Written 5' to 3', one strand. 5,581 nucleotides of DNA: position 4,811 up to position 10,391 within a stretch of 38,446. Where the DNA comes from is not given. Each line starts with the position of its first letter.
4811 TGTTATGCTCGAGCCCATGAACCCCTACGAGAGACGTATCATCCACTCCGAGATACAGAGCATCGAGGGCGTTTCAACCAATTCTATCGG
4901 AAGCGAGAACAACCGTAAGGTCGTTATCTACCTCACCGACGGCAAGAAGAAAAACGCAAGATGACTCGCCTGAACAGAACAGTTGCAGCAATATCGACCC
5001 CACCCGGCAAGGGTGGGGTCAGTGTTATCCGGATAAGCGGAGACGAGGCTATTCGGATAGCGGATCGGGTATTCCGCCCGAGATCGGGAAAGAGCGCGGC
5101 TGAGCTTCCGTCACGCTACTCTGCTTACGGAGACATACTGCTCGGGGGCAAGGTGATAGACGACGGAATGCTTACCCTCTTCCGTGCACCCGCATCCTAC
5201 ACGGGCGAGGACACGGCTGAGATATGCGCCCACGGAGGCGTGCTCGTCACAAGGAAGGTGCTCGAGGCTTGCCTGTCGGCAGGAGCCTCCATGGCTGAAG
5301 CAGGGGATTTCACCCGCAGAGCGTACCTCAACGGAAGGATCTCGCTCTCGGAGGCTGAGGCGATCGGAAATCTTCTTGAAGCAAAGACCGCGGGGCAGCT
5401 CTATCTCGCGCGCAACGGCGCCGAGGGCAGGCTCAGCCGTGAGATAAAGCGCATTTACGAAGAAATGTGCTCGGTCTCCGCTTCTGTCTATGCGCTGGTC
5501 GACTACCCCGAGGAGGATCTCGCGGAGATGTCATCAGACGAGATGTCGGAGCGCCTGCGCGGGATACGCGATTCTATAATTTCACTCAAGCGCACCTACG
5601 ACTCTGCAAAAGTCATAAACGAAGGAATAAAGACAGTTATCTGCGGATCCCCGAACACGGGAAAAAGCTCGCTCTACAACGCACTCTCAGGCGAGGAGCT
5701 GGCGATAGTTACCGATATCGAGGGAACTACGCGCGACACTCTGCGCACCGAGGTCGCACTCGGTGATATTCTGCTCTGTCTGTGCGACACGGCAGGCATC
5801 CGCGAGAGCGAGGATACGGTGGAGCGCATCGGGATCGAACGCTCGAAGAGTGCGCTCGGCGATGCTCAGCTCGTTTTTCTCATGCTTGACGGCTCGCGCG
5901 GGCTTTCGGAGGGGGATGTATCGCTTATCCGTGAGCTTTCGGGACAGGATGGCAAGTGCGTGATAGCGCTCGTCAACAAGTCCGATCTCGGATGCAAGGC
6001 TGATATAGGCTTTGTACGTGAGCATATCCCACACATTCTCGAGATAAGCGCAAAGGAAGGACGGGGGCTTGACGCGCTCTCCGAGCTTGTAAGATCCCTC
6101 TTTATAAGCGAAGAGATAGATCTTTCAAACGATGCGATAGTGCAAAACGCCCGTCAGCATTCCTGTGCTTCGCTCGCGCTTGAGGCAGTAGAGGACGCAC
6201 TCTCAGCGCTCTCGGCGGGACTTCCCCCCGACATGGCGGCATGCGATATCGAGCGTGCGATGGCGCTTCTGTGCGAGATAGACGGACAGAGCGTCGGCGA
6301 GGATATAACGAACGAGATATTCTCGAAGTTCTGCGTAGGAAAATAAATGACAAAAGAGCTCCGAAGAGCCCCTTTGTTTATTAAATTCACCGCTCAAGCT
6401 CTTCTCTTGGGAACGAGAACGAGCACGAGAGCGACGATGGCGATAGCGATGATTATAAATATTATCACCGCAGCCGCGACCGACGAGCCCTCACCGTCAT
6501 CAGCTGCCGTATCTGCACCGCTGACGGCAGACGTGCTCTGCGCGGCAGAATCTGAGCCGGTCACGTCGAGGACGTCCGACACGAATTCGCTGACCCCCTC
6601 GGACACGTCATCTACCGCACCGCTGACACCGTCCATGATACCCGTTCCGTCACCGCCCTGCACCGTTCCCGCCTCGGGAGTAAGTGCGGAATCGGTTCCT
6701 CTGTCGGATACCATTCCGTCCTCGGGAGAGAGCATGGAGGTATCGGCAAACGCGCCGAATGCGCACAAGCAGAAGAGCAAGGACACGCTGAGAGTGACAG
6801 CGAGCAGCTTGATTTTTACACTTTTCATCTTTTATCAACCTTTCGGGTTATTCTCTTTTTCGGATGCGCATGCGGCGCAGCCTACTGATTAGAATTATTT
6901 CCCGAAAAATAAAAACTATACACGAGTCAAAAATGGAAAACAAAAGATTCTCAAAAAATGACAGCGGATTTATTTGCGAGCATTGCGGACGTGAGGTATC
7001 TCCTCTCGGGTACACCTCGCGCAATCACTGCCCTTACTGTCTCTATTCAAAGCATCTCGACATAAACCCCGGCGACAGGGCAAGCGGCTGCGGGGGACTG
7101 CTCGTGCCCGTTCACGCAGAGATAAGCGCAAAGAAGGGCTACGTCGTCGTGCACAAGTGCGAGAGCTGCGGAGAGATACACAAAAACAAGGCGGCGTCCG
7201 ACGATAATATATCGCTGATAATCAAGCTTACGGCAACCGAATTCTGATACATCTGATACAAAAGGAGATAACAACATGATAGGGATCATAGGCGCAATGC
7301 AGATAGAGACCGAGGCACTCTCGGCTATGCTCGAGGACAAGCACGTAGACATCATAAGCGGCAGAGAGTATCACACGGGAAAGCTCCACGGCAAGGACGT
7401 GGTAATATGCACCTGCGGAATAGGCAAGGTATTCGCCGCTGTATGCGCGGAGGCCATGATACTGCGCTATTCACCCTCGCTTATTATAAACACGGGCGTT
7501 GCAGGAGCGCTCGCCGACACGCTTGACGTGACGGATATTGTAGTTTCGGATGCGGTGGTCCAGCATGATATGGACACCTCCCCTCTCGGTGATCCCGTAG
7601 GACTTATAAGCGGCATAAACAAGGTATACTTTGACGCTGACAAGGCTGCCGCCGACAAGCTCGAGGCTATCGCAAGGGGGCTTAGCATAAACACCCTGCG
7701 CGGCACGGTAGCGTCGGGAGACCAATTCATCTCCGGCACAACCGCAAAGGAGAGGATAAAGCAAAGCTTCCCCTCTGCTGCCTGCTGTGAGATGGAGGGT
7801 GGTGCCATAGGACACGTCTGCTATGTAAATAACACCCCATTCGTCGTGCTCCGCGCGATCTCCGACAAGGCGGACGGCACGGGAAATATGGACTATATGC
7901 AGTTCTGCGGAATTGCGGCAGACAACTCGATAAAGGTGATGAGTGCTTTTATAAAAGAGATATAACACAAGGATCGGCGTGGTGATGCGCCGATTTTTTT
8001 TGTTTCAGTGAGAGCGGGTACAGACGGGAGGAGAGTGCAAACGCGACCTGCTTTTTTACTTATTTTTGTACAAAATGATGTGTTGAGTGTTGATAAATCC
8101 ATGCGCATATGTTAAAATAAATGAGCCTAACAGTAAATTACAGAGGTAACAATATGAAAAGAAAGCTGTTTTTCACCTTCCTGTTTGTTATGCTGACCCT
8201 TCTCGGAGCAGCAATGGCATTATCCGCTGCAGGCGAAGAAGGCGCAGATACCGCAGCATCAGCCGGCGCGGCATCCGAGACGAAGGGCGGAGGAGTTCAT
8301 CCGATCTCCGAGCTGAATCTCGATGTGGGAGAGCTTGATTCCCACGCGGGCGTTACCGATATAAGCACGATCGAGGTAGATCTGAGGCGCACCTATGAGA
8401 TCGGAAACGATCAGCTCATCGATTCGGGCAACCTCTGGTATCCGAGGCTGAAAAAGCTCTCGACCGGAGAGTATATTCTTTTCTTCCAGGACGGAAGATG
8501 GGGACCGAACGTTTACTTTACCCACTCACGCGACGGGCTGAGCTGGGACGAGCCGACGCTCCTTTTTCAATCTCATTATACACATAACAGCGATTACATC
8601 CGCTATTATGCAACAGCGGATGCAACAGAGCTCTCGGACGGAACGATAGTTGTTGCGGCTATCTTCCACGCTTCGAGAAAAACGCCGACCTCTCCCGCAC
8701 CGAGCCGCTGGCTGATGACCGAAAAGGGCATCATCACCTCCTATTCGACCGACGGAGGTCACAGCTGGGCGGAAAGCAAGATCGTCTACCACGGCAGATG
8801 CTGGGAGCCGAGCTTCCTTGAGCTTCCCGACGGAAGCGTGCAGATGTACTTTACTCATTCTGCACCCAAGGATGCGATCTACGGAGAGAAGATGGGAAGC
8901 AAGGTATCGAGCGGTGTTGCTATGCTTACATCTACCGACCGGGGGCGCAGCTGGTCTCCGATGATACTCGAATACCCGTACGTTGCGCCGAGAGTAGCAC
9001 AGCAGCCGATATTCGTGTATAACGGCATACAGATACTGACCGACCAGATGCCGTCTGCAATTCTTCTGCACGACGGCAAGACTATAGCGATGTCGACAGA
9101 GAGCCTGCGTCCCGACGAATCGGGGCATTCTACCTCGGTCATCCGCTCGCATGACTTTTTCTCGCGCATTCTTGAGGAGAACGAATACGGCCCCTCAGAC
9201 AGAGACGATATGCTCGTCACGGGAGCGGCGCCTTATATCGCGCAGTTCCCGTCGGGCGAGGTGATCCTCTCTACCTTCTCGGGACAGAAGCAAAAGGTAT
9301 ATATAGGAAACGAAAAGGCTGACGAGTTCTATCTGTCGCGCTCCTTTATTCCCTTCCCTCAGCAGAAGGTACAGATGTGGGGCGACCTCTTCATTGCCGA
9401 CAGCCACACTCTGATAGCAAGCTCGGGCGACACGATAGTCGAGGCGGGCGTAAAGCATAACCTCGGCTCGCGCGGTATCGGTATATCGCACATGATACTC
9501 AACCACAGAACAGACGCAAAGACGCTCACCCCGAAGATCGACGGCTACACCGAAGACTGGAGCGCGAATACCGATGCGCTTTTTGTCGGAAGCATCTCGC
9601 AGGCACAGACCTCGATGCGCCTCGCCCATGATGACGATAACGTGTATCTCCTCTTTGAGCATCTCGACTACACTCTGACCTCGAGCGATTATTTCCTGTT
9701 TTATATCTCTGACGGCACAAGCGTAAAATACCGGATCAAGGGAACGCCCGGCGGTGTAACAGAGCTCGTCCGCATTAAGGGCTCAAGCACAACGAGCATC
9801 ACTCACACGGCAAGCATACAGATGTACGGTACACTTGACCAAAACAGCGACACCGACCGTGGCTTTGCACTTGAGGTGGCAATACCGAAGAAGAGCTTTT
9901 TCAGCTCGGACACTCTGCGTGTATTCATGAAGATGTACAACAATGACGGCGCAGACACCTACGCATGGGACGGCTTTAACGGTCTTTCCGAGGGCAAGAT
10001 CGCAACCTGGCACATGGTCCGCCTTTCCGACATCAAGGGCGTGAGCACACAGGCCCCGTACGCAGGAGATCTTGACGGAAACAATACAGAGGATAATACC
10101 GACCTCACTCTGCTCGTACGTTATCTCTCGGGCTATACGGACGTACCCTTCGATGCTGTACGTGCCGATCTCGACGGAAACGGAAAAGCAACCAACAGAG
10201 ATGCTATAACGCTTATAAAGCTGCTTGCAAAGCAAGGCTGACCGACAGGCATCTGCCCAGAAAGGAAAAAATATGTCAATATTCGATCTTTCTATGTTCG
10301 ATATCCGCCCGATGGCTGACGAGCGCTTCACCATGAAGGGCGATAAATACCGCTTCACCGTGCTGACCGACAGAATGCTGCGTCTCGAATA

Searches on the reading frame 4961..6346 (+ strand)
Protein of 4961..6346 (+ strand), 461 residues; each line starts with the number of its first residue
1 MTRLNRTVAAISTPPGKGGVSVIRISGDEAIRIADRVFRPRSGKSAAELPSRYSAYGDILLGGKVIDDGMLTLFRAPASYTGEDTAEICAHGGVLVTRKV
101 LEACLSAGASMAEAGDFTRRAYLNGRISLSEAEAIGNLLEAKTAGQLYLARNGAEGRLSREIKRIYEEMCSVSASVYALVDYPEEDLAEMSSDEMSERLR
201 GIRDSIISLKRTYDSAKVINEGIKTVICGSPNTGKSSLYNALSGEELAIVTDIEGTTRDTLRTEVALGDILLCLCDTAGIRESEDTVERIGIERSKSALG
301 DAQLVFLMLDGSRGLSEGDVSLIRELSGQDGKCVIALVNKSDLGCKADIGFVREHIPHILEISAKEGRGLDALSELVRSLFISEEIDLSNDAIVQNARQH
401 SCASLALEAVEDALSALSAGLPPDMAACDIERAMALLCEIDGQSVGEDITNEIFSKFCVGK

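Call 9: search_protein_families(library=pfam, proteins=[window:4961-6346:+], max_evalue=0.01)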
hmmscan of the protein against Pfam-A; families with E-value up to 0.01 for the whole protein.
window:4961-6346:+ (461 aa): 6 families
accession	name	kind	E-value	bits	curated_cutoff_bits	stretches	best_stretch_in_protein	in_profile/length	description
PF12631.12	MnmE_helical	-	1.2e-46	159.9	40.1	1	129-458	1-211/211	MnmE helical domain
PF10396.14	TrmE_N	-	1.5e-38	132.1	29.8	1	7-126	1-117/117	GTP-binding protein TrmE N-terminus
PF01926.29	MMR_HSR1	-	1.5e-20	73.8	21.9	1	225-340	2-113/113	50S ribosome-binding GTPase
PF02421.24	FeoB_N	-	1.1e-05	25.4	27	1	224-374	2-153/156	Ferrous iron transport protein B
PF00350.29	Dynamin_N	-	8.7e-05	23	27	1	226-260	2-35/168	Dynamin family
PF03193.22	RsgA_GTPase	-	0.00063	20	30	1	214-282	95-170/174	RsgA GTPase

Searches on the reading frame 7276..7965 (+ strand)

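Call 9: search_protein_families(library=pfam, proteins=[window:7276-7965:+], max_evalue=0.01)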
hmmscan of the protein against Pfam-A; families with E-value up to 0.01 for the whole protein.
window:7276-7965:+ (229 aa): 1 family
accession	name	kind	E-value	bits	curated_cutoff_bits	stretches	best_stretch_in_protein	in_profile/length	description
PF01048.26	PNP_UDP_1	-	5.7e-52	176.9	25.1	1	2-227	2-233/233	Phosphorylase superfamily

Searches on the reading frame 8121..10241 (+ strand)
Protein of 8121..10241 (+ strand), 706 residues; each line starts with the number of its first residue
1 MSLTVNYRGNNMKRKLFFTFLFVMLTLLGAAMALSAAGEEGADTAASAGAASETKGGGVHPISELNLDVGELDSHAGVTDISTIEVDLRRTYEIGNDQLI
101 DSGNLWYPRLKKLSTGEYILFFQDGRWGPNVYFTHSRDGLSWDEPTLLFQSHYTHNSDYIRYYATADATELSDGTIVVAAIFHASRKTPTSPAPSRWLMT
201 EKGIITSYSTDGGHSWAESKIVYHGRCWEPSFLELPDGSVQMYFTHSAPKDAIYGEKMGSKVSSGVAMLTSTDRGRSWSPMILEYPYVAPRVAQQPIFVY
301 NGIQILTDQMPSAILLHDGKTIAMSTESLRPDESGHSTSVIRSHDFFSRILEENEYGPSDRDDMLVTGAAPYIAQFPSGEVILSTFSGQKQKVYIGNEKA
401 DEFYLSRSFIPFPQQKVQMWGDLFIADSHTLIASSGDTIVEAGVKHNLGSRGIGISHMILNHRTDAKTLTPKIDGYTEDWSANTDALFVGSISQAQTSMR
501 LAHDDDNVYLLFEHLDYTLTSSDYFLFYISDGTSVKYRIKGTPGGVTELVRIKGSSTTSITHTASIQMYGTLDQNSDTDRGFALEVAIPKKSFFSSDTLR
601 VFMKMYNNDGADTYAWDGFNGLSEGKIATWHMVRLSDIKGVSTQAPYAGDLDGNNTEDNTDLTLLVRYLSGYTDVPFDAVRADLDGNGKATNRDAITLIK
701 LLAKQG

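Call 9: search_protein_families(library=pfam, proteins=[window:8121-10241:+], max_evalue=0.01)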
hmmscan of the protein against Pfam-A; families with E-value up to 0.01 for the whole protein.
window:8121-10241:+ (706 aa): 3 families
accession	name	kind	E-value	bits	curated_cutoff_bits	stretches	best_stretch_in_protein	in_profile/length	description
PF13088.12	BNR_2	-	6.4e-11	42.6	31.4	1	105-281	51-201/277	BNR repeat-like domain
PF00404.24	Dockerin_1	-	2e-05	25.2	22.9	1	648-702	1-56/57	Dockerin type I domain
PF02012.26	BNR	-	0.0015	18.7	27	0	270-280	2-12/12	BNR/Asp-box repeat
